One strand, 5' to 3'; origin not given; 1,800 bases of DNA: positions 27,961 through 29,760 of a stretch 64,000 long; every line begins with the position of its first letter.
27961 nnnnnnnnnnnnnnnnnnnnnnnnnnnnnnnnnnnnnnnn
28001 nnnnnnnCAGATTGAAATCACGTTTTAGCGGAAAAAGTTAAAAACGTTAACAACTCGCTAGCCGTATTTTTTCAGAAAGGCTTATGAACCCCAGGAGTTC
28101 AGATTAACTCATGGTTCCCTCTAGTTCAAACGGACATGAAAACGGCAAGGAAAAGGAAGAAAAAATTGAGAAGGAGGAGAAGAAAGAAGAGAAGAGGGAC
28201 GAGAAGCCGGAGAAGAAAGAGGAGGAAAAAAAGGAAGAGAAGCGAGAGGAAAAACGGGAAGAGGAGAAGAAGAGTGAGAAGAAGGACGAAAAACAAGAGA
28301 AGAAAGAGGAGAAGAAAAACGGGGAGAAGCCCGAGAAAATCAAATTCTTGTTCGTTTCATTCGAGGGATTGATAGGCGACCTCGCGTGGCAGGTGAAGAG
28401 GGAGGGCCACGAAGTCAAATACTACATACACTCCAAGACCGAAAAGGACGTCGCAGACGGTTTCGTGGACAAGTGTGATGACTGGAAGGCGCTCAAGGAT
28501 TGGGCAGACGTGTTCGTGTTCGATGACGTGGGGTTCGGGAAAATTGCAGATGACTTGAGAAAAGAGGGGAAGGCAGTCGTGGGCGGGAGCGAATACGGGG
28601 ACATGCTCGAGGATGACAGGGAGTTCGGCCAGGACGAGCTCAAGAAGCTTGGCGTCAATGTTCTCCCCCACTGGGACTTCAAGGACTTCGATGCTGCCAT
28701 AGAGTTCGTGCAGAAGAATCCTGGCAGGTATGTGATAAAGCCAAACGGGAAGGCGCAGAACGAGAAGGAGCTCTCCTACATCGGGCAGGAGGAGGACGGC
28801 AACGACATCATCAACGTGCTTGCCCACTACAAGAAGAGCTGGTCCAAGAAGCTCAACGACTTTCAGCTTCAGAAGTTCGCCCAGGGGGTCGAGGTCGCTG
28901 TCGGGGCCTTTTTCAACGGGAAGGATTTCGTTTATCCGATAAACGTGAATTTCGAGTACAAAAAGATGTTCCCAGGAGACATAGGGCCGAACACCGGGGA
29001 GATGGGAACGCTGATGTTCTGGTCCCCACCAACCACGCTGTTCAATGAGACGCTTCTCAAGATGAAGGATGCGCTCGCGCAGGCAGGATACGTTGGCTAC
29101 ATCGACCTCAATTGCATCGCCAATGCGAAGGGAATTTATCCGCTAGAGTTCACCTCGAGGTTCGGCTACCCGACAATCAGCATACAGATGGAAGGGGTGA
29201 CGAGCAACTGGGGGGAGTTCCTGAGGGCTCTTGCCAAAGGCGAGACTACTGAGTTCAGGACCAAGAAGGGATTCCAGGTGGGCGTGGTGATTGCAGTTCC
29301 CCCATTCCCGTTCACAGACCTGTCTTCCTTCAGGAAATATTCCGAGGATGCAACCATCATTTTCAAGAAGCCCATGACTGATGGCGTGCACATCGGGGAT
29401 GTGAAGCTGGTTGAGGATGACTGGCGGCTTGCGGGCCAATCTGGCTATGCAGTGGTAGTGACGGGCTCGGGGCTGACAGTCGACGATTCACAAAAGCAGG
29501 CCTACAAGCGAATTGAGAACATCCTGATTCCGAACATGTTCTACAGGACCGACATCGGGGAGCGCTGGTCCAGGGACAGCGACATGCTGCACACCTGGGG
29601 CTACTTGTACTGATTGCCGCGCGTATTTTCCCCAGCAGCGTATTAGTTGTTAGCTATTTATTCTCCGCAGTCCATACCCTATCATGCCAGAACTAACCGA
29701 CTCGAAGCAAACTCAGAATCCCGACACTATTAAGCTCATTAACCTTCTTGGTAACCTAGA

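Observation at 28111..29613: Orphan PurD-like ATP-grasp enzyme preceded by a ~200-nt polypurine tract encoding a K/E-rich low-complexity N-terminus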

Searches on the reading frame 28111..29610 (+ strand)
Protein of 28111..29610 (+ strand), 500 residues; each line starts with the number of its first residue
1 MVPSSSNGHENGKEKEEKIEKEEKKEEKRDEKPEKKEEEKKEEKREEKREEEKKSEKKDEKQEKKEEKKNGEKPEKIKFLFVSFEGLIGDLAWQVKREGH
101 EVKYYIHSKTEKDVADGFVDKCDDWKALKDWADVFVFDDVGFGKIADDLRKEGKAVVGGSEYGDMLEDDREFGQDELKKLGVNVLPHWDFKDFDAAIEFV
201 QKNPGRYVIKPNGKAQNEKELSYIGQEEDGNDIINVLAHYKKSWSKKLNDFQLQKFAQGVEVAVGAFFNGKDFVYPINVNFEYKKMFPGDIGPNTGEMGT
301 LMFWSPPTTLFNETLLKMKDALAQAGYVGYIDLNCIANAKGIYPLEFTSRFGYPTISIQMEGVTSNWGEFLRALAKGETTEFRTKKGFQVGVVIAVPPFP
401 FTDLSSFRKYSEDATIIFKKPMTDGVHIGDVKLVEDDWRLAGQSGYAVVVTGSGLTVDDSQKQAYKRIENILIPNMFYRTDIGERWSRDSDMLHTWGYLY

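Call 3: search_protein_families(library=pfam, proteins=[window:28111-29610:+], max_evalue=0.01)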
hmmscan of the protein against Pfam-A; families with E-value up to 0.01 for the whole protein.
window:28111-29610:+ (500 aa): 2 families
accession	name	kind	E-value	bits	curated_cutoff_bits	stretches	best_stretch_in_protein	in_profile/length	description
PF01071.24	GARS_A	-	7.6e-13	49.2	27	1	170-354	3-192/194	Phosphoribosylglycinamide synthetase, ATP-grasp (A) domain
PF02843.22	GARS_C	-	2.1e-07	31.6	34.8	1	410-485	15-92/92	Phosphoribosylglycinamide synthetase, C domain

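Call 4: search_protein_families(library=ncbifam, proteins=[window:28111-29610:+], max_evalue=0.1)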
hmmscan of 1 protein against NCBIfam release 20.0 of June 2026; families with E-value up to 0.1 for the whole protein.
window:28111-29610:+ (500 aa): 2 families
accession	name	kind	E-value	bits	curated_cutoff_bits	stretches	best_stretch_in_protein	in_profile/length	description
TIGR00877.1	purD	equivalog_domain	7.5e-30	104.1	288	1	145-485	80-422/425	phosphoribosylamine--glycine ligase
NF003108.1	PRK04031.1-1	equivalog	0.001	18.4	300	1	15-162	272-405/419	DNA primase DnaG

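Call 5: search_solved_structures(query=window:28111-29610:+, max_evalue=1, show_alignments=2)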
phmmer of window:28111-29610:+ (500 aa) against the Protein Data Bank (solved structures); distinct sequences matched with E-value up to 1: 13.
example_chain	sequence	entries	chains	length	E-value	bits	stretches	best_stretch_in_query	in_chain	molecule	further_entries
2xcl_A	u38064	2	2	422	6.9e-23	84.2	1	145-486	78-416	PHOSPHORIBOSYLAMINE--GLYCINE LIGASE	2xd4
2yrw_A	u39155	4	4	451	1.6e-21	79.7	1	145-487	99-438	Phosphoribosylglycinamide synthetase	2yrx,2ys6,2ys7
5vev_A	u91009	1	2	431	3.5e-18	68.7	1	144-485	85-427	Phosphoribosylamine--glycine ligase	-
2yw2_A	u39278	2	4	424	6.1e-18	67.9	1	145-485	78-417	Phosphoribosylamine--glycine ligase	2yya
3mjf_A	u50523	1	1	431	1.1e-16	63.8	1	145-485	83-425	Phosphoribosylamine--glycine ligase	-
2ip4_A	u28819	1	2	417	4.6e-14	55.1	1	117-485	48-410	Phosphoribosylamine--glycine ligase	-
3lp8_A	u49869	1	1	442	2e-13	53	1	145-484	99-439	Phosphoribosylamine-glycine ligase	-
1vkz_A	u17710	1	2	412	1.1e-12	50.5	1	90-482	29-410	Phosphoribosylamine--glycine ligase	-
1gso_A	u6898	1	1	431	2.1e-11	46.4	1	145-485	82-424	PROTEIN (GLYCINAMIDE RIBONUCLEOTIDE SYNTHETASE)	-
2qk4_A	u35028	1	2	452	4.5e-09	38.7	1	145-373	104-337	Trifunctional purine biosynthetic protein adenosine-3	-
7lvo_A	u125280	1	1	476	1.2e-08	37.2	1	149-485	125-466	phosphoribosyl-glycinamide (GAR) synthetase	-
8p9r_A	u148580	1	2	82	0.77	11.5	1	295-328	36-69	Biopolymer transport protein ExbD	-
8vgc_A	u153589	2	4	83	0.79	11.5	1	295-328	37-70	Biopolymer transport protein ExbD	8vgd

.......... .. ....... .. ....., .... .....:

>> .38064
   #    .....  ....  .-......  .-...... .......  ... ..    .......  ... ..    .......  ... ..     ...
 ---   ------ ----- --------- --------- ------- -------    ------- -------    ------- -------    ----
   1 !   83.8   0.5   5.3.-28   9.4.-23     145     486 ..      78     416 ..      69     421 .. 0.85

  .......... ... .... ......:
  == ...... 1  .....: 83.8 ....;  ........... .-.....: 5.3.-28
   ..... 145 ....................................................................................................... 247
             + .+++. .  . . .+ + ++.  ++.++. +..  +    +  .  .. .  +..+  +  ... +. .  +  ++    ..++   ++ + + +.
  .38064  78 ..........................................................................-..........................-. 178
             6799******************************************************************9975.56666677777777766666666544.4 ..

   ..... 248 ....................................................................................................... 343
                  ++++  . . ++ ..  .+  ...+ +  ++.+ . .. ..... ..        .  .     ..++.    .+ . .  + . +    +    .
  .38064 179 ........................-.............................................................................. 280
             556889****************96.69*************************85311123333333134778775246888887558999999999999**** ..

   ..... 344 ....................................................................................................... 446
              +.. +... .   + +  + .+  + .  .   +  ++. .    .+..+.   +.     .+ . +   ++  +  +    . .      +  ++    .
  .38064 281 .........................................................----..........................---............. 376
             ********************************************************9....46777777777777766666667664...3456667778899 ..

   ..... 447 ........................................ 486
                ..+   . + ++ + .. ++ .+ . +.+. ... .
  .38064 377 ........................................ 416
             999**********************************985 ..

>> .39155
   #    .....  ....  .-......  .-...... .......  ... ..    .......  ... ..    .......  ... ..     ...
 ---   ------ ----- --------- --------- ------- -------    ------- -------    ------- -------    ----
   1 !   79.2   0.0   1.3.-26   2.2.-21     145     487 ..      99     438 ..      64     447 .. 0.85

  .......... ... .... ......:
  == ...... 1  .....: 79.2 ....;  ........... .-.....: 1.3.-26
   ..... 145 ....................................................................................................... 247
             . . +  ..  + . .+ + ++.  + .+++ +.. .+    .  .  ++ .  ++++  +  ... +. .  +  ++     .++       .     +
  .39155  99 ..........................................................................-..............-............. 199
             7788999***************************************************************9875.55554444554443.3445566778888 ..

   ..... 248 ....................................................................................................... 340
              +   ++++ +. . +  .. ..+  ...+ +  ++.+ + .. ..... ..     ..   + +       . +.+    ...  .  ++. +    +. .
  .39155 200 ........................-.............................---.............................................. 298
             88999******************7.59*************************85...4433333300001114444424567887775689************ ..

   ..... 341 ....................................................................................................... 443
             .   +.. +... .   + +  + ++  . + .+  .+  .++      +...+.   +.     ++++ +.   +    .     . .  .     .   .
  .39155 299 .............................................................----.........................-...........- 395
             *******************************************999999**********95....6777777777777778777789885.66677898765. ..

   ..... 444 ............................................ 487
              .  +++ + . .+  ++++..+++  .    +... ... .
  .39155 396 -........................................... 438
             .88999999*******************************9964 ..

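Call 10: find_homologous_proteins(query=window:28336-29610:+, max_evalue=0.00001)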
Query window:28336-29610:+ (425 aa): 7962 proteins with E <= 0.00001 among 8000 candidates; the best 120 are listed.
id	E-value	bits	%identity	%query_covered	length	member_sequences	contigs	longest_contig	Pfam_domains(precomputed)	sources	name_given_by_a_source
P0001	1.8e-271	918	92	100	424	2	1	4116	PF02843.23,PF01071.25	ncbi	ncbi:MAG: phosphoribosylamine--glycine ligase [Candidatus Micrarchaeota archaeon]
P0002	4.1e-268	907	90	100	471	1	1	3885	PF02843.23,PF01071.25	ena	-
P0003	4.9e-267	904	90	100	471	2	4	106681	PF02843.23,PF01071.25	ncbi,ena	-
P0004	8.7e-254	860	84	99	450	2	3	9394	PF02843.23,PF01071.25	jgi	jgi:phosphoribosylamine--glycine ligase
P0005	1.1e-245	833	81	100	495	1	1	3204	PF02843.23,PF01071.25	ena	-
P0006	3.7e-244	828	82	100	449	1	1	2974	PF02843.23,PF01071.25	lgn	-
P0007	5.7e-244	828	82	100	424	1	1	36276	PF02843.23,PF01071.25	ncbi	ncbi:MAG: phosphoribosylamine--glycine ligase [Candidatus Micrarchaeia archaeon]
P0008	5.7e-244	828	82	100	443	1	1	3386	PF02843.23,PF01071.25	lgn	-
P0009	2.3e-239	813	80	99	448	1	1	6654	PF02843.23,PF01071.25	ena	-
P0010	7.4e-239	811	80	100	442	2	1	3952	PF02843.23,PF01071.25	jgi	-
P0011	7.1e-236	801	80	100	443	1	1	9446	PF02843.23,PF01071.25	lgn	-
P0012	1.2e-235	800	80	100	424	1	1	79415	PF02843.23,PF01071.25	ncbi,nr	ncbi:MAG: phosphoribosylamine--glycine ligase [Candidatus Micrarchaeota archaeon]|nr:phosphoribosyla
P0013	1.7e-235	800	78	100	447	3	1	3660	PF02843.23,PF01071.25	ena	-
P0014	2.2e-235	800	77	100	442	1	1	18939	PF02843.23,PF01071.25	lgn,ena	-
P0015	4.1e-235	799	79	100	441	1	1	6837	PF02843.23,PF01071.25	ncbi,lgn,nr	ncbi:MAG: phosphoribosylamine--glycine ligase [Candidatus Micrarchaeota archaeon]|nr:phosphoribosyla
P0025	5.1e-231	785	77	100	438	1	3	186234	PF02843.23,PF01071.25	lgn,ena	-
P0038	1.1e-226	771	75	100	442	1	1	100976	PF02843.23,PF01071.25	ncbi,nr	ncbi:Phosphoribosylamine--glycine ligase [uncultured archaeon]|nr:Phosphoribosylamine--glycine ligas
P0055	1.4e-218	744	72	100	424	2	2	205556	PF02843.23,PF01071.25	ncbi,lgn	-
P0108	2.1e-210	717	71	100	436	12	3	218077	PF02843.23,PF01071.25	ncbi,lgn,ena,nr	ncbi:phosphoribosylamine--glycine ligase [Candidatus Woesearchaeota archaeon]|nr:phosphoribosylamine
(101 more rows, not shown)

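Call 12: find_encoding_contigs(protein=window:28111-29610:+, flank=10000, max_places=4)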
Protein window:28111-29610:+ (500 aa): no gene with exactly this product is on record in the collection.

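Call 20: find_encoding_contigs(protein=P0003, flank=10000, max_places=3)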
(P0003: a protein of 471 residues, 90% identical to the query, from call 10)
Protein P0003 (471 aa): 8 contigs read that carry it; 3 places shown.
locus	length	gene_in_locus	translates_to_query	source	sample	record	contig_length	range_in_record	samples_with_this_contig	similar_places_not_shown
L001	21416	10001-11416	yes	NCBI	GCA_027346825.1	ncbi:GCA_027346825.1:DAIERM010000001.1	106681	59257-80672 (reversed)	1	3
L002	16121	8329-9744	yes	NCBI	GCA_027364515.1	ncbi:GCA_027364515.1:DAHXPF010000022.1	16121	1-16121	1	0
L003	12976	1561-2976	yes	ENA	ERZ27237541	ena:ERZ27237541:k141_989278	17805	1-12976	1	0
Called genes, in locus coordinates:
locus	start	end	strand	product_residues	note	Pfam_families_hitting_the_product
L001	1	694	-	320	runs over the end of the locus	PF00005:ABC_tran, PF13304:AAA_21 (weak), PF13732:DrrA1-3_C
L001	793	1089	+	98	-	PF00085:Thioredoxin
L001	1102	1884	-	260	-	PF01978:TrmB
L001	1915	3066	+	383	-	PF04055:Radical_SAM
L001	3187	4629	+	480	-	PF13173:AAA_14, PF13401:AAA_22 (faint), PF13635:DUF4143 (weak)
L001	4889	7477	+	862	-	PF00690:Cation_ATPase_N, PF00122:E1-E2_ATPase, PF00702:Hydrolase, PF13246:Cation_ATPase, PF00689:Cation_ATPase_C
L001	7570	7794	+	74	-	-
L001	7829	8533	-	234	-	PF02683:DsbD_TM, PF13386:DsbD_2 (weak)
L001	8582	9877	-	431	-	PF07690:MFS_1, PF13347:MFS_2, PF23262:NFD4_C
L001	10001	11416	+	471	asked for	PF01071:GARS_A, PF02843:GARS_C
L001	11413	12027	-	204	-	-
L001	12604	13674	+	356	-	PF00072:Response_reg, PF01339:CheB_methylest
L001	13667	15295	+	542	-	PF01627:Hpt (weak)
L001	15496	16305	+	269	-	-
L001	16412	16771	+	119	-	PF00072:Response_reg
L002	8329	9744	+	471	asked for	PF01071:GARS_A, PF02843:GARS_C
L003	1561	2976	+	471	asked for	PF01071:GARS_A, PF02843:GARS_C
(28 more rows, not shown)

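Call 21: find_encoding_contigs(protein=P0108, flank=10000, max_places=3)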
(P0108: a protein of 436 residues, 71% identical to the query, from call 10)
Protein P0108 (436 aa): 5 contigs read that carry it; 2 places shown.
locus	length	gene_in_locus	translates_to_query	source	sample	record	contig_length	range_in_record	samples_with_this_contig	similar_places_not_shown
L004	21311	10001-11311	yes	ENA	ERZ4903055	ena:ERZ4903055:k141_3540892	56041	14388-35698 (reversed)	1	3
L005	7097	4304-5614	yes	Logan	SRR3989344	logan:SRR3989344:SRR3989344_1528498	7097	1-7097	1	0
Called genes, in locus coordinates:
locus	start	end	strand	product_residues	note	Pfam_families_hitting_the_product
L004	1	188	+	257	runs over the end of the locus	-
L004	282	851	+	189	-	PF04919:DUF655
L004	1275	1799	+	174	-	PF03692:CxxCxxCC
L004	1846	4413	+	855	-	-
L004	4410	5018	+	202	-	-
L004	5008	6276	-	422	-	PF00009:GTP_EFTU, PF09173:eIF2_C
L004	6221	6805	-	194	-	-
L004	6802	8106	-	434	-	PF02878:PGM_PMM_I, PF02879:PGM_PMM_II, PF02880:PGM_PMM_III, PF00408:PGM_PMM_IV (weak)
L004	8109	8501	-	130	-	PF01588:tRNA_bind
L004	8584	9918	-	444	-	PF00474:SSF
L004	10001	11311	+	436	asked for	PF01071:GARS_A, PF02843:GARS_C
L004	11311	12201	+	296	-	PF08538:DUF1749, PF00561:Abhydrolase_1 (faint), PF12146:Hydrolase_4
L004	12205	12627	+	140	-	-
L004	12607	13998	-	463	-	PF00919:UPF0004, PF04055:Radical_SAM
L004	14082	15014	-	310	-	PF01636:APH (weak)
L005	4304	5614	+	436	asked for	PF01071:GARS_A, PF02843:GARS_C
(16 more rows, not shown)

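Call 22: find_encoding_contigs(protein=P0055, flank=6000, max_places=2)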
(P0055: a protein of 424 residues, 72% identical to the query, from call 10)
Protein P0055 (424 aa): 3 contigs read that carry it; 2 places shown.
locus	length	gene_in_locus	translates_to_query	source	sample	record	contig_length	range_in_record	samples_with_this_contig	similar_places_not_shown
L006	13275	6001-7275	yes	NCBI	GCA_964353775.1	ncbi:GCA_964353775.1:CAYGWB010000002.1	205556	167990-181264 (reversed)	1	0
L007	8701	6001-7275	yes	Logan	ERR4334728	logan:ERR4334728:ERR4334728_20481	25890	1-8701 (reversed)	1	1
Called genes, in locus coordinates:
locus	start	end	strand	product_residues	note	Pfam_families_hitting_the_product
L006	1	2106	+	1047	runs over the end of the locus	PF00133:tRNA-synt_1, PF09334:tRNA-synt_1g, PF08264:Anticodon_1, PF19302:DUF5915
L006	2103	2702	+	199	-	PF01966:HD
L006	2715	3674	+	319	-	PF01368:DHH, PF02272:DHHA1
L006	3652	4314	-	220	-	PF01269:Fibrillarin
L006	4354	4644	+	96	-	-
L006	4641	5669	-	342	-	PF21572:Nop5_56-rel_N_Arc (weak), PF01798:Nop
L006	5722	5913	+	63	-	PF00833:Ribosomal_S17e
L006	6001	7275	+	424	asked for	PF01071:GARS_A, PF02843:GARS_C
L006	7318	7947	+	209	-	-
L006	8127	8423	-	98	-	-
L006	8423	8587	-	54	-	-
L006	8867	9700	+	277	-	-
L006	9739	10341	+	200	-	-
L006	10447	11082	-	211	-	PF22175:Ogg-HhH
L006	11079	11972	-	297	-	PF00892:EamA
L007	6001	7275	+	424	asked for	PF01071:GARS_A, PF02843:GARS_C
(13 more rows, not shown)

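Call 23: find_encoding_contigs(protein=P0025, flank=6000, max_places=2)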
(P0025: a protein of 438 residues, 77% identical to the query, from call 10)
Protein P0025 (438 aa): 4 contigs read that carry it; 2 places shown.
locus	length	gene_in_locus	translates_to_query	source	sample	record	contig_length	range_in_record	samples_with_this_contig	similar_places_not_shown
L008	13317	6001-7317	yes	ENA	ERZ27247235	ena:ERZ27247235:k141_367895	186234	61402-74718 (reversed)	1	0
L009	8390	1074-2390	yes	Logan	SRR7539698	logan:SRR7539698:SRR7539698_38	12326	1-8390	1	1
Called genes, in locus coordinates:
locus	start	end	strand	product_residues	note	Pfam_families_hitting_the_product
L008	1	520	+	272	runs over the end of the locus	PF10017:Methyltransf_33 (weak), PF13649:Methyltransf_25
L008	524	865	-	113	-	-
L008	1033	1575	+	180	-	-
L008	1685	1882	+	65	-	-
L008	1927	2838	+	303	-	PF01180:DHO_dh, PF01207:Dus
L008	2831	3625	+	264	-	PF00175:NAD_binding_1 (faint), PF10418:DHODB_Fe-S_bind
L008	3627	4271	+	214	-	PF00156:Pribosyltran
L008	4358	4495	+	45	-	-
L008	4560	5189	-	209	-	PF19502:DUF6036 (faint)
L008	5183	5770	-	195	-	PF13412:HTH_24 (weak)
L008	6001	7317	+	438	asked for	PF01071:GARS_A, PF02843:GARS_C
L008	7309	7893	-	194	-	-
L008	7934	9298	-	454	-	PF06068:TIP49, PF05496:RuvB_N (faint), PF13191:AAA_16 (faint), PF00004:AAA, PF13401:AAA_22 (faint), PF17856:TIP49_C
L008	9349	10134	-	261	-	PF00117:GATase (weak), PF13507:GATase_5, PF07685:GATase_3 (faint)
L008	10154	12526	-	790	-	PF18072:FGAR-AT_linker, PF00586:AIRS, PF02769:AIRS_C, PF00586:AIRS, PF02769:AIRS_C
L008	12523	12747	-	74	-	PF02700:PurS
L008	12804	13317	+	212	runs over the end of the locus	PF00702:Hydrolase, PF12710:HAD (weak), PF13419:HAD_2, PF13242:Hydrolase_like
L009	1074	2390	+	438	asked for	PF01071:GARS_A, PF02843:GARS_C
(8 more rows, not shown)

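Call 24: find_encoding_contigs(protein=P0038, flank=6000, max_places=2)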
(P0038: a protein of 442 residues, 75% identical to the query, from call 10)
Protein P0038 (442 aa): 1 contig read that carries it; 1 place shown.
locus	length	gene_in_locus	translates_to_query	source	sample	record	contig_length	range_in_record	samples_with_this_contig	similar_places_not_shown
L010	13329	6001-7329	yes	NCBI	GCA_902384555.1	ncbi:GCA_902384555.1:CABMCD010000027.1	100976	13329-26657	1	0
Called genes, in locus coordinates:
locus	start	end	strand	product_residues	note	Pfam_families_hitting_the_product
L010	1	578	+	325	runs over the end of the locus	PF01699:Na_Ca_ex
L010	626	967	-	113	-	PF02641:DUF190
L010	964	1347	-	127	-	PF02537:CRCB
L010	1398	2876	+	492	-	PF00999:Na_H_Exchanger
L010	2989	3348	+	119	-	PF01451:LMWPc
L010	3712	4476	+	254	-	PF02535:Zip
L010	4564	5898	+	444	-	PF00497:SBP_bac_3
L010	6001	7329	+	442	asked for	PF01071:GARS_A, PF02843:GARS_C (weak)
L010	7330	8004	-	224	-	PF04140:ICMT, PF04191:PEMT, PF01222:ERG4_ERG24 (weak)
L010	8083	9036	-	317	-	-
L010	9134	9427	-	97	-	-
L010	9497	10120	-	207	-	PF13489:Methyltransf_23 (weak), PF01209:Ubie_methyltran, PF13847:Methyltransf_31, PF08241:Methyltransf_11, PF08242:Methyltransf_12, PF13649:Methyltransf_25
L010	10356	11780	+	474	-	PF07719:TPR_2 (faint), PF13428:TPR_14 (faint), PF13431:TPR_17 (faint), PF13432:TPR_16 (faint), PF13371:TPR_9 (weak), PF13424:TPR_12 (weak), PF00515:TPR_1 (weak), PF13371:TPR_9 (weak), +2 more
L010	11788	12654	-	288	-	PF00892:EamA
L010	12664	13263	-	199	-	PF00881:Nitroreductase, PF14512:TM1586_NiRdase (weak)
